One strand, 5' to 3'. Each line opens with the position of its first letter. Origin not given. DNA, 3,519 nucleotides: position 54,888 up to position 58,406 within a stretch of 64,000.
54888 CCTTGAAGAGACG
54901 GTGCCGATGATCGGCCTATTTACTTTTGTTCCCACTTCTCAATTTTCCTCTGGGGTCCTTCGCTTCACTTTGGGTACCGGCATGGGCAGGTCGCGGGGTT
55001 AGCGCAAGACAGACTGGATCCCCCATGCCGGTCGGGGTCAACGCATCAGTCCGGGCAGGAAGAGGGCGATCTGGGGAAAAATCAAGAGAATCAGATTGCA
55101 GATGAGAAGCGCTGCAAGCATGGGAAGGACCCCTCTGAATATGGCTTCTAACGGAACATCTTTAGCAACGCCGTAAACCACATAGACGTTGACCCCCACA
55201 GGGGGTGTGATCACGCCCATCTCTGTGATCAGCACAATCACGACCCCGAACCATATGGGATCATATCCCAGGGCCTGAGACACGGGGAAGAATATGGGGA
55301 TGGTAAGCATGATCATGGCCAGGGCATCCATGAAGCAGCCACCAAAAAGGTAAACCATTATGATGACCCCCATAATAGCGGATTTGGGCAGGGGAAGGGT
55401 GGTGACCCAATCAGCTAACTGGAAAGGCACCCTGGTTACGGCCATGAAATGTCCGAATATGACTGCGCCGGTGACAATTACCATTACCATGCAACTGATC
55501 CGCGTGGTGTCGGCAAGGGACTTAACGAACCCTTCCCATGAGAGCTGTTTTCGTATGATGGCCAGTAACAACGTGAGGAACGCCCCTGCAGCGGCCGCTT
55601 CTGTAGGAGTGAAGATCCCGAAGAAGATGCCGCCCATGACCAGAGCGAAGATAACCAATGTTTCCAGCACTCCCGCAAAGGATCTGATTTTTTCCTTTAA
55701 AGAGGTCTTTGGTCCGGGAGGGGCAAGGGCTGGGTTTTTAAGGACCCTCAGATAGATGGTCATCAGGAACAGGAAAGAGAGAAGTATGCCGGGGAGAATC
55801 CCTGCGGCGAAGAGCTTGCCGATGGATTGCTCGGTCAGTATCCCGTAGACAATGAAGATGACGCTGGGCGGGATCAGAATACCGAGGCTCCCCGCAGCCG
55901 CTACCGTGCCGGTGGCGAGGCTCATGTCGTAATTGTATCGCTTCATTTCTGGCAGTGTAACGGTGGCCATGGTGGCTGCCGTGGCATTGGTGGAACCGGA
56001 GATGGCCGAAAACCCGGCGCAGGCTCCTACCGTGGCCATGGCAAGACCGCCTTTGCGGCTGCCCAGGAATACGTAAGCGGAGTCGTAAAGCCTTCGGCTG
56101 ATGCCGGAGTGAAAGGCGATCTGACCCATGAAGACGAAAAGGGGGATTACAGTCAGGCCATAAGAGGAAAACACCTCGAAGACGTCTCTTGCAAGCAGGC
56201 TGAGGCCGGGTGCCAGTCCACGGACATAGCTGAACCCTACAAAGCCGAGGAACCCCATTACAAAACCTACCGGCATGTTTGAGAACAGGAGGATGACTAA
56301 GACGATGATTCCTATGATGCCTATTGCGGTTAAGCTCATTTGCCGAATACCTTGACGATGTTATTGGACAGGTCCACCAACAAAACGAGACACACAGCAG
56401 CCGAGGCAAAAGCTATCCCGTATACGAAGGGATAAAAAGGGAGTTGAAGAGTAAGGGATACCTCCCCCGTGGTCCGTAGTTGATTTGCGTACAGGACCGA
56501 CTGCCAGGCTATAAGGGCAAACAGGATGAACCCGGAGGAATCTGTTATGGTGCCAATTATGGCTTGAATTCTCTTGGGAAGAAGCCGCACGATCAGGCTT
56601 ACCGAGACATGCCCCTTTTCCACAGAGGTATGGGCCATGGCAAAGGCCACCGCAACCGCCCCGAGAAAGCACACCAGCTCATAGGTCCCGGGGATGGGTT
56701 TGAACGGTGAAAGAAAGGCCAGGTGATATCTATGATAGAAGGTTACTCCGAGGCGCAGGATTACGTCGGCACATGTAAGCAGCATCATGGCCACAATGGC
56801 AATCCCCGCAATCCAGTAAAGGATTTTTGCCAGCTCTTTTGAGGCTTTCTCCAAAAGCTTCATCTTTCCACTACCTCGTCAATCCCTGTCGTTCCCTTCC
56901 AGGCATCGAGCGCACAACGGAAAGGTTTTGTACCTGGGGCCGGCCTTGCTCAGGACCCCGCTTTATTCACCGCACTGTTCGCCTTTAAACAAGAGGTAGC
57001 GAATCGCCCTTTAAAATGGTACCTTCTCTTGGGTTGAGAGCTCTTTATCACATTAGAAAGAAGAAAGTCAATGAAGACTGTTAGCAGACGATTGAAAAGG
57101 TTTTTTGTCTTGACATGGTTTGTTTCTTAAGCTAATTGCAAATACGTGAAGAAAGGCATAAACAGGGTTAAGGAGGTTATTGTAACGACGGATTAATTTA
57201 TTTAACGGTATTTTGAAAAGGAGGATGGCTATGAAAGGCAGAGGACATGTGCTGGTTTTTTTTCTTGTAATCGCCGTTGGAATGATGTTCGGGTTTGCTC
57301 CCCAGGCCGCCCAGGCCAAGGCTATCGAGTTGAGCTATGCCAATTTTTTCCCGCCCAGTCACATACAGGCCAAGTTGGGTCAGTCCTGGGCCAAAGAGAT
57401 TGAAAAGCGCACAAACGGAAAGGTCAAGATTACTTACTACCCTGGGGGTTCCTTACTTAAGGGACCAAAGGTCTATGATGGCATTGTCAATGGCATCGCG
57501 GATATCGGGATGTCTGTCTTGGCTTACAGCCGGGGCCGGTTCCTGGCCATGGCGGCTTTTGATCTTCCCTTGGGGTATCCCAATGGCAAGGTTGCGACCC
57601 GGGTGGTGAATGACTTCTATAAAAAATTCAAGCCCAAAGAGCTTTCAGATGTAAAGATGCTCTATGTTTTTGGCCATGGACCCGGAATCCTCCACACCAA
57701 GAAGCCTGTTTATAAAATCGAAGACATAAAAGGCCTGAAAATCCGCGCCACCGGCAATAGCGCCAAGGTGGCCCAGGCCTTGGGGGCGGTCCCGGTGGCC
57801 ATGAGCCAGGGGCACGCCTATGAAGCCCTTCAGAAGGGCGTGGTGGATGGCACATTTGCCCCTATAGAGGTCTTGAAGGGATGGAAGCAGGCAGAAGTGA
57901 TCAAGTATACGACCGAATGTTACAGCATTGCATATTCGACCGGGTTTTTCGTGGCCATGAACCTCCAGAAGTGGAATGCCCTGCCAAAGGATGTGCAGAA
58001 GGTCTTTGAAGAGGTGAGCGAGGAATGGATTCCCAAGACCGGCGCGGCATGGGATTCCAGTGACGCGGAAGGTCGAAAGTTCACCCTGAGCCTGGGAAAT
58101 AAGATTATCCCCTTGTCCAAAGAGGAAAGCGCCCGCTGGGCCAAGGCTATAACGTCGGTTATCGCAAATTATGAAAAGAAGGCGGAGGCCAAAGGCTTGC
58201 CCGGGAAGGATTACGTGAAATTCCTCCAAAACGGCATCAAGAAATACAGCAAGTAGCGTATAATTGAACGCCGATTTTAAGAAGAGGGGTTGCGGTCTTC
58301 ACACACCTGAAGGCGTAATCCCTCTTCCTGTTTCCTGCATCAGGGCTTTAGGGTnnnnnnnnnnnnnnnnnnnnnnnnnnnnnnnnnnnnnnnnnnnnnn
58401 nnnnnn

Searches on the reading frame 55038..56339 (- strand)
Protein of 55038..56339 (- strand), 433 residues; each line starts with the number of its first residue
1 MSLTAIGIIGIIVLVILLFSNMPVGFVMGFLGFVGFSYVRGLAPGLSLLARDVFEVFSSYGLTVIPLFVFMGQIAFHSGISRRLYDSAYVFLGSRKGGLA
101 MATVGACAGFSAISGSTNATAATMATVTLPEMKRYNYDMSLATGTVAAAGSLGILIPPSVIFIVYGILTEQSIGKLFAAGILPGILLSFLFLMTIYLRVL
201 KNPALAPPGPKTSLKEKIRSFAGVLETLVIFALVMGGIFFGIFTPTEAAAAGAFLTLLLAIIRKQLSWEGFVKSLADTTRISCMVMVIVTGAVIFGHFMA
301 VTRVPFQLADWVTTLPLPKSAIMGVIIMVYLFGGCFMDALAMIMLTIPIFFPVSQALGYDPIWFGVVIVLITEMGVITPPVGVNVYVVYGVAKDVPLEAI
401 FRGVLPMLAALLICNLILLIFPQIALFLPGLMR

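Call 32: search_protein_families(library=pfam, proteins=[window:55038-56339:-])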
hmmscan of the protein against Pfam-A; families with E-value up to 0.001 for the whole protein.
window:55038-56339:- (433 aa): 2 families
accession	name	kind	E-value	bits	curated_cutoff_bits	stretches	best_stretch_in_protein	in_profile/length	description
PF06808.19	DctM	-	2.3e-100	336.7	23.8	1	11-424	1-413/413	Tripartite ATP-independent periplasmic transporter, DctM component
PF03600.22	CitMHS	-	2.4e-05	24.1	31.9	1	34-367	23-334/336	Citrate transporter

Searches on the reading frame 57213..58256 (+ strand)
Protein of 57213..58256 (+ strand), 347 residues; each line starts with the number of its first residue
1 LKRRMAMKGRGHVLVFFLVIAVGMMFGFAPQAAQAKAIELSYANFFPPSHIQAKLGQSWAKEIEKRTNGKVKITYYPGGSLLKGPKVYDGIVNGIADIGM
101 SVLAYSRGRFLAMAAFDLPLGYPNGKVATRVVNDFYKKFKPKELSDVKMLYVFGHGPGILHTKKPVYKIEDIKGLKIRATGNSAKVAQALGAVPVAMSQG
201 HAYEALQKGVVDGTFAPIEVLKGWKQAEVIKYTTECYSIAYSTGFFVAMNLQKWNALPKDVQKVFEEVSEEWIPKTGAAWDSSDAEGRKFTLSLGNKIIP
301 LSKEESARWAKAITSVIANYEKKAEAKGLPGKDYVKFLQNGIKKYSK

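Call 32: search_protein_families(library=pfam, proteins=[window:57213-58256:+])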
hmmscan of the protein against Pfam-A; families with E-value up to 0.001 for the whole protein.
window:57213-58256:+ (347 aa): 1 family
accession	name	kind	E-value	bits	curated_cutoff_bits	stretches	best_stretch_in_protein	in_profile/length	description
PF03480.18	DctP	-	1.5e-51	175.9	23.4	1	46-322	5-285/286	Bacterial extracellular solute-binding protein, family 7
